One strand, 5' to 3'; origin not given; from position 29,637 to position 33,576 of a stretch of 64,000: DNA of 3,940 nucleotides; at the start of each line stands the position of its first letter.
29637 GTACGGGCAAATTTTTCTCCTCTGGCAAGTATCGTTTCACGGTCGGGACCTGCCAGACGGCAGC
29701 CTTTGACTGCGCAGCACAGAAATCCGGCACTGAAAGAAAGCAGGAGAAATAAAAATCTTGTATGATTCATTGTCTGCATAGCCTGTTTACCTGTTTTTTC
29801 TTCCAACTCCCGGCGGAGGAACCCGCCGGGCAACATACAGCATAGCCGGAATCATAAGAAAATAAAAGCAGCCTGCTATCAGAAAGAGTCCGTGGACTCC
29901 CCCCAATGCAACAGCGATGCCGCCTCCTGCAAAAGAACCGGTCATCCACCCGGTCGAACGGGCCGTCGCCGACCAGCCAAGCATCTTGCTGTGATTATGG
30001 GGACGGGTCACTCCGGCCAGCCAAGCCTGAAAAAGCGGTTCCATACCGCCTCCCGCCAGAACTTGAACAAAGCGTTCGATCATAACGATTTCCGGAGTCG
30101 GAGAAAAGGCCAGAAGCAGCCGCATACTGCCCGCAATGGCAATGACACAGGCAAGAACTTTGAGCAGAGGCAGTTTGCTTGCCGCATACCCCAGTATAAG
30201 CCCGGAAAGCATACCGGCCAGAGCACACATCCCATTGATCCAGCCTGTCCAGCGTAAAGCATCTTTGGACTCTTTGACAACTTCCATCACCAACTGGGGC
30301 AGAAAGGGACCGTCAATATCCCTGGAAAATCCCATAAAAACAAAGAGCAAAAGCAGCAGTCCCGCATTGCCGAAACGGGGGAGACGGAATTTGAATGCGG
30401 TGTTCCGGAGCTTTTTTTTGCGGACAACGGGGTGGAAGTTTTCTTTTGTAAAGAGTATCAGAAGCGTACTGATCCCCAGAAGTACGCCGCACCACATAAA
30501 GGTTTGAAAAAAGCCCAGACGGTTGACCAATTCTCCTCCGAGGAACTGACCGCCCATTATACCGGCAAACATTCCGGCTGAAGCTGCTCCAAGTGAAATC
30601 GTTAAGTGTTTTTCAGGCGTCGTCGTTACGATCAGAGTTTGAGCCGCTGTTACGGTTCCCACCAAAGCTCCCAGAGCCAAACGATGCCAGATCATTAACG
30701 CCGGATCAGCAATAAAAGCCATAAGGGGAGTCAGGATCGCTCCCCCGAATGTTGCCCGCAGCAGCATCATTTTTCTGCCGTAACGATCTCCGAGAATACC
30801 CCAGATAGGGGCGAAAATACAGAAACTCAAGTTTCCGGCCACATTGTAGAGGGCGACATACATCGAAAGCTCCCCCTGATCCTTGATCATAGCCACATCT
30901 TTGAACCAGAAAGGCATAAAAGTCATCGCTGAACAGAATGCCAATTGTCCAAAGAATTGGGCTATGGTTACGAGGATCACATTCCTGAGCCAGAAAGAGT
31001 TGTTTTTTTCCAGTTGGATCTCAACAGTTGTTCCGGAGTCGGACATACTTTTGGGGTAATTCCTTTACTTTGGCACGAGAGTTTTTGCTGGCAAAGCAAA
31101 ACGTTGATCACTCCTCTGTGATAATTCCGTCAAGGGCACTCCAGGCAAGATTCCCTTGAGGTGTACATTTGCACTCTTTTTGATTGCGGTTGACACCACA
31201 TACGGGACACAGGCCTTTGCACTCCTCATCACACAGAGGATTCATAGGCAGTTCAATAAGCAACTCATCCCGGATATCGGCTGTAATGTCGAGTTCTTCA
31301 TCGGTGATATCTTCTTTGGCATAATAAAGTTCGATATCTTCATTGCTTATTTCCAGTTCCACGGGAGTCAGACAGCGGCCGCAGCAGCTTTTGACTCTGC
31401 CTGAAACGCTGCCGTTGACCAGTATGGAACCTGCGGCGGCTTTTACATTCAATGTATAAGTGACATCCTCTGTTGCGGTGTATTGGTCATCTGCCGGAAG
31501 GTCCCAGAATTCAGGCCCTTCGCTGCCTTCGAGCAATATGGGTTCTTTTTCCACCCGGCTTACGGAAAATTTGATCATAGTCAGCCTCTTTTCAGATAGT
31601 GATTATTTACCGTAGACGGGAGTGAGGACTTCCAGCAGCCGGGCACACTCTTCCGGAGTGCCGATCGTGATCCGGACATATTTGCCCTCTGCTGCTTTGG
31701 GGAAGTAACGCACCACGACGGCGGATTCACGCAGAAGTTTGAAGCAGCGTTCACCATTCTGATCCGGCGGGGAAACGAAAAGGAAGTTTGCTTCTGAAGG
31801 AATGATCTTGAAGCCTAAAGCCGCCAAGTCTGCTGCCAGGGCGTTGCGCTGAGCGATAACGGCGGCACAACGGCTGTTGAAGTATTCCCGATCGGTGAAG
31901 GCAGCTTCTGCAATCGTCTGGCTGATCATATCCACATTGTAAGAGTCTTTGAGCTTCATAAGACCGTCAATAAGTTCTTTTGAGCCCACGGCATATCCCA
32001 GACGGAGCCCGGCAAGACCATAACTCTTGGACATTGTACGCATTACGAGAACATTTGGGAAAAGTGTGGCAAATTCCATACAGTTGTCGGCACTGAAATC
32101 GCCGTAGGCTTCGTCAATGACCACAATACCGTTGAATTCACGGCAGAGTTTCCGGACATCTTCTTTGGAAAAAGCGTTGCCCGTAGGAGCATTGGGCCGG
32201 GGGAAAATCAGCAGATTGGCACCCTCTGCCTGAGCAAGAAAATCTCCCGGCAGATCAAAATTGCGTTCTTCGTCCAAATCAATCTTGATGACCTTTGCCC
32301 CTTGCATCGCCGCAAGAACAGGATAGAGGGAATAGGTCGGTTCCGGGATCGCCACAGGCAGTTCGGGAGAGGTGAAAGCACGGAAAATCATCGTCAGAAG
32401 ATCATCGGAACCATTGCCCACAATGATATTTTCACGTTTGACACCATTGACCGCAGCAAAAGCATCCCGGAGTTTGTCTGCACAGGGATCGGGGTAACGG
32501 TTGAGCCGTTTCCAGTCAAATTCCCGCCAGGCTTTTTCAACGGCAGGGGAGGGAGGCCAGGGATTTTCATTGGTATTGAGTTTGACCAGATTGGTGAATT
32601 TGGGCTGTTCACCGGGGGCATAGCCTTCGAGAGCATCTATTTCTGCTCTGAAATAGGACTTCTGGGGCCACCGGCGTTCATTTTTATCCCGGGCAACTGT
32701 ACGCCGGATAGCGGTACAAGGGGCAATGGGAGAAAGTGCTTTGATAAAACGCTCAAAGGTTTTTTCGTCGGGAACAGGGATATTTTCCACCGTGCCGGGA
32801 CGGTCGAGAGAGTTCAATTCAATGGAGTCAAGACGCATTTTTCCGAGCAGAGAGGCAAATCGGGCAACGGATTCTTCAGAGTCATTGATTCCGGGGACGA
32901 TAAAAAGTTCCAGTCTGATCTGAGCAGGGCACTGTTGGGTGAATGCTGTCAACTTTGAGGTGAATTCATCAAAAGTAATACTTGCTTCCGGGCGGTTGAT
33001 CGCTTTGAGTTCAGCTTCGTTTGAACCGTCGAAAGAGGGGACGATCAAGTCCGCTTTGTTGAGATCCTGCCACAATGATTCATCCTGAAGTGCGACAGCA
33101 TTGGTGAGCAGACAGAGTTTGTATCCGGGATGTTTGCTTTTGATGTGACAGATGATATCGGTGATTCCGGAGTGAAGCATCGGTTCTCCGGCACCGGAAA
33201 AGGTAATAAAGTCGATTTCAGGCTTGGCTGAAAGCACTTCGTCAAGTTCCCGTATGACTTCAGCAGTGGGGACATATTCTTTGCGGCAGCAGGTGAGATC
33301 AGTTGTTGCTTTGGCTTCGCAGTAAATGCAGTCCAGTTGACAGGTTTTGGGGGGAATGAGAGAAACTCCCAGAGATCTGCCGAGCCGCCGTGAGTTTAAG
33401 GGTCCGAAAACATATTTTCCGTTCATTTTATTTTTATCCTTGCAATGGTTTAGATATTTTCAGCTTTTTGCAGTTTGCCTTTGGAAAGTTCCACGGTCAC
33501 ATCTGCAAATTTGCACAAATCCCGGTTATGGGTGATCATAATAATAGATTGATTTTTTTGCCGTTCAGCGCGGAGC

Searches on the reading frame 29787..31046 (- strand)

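Call 57: search_protein_families(library=pfam, proteins=[window:29787-31046:-])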
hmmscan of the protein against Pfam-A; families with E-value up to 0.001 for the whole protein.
window:29787-31046:- (419 aa): 2 families
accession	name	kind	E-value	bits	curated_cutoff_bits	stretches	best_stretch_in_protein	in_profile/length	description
PF07690.21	MFS_1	-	4.7e-37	128.1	33.4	2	28-307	3-282/347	Major Facilitator Superfamily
PF00083.30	Sugar_tr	-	1.5e-05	24.6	22.3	0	258-382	35-166/452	Sugar (and other) transporter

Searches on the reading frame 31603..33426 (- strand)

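Call 57: search_protein_families(library=pfam, proteins=[window:31603-33426:-])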
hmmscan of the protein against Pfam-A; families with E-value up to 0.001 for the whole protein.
window:31603-33426:- (607 aa): 2 families
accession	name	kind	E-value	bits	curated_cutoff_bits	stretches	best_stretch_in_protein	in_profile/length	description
PF00155.27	Aminotran_1_2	-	1.9e-57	195.6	19.7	1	279-601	2-361/361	Aminotransferase class I and II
PF04055.27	Radical_SAM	-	1.1e-11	45.6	29.5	1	25-190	3-165/166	Radical SAM superfamily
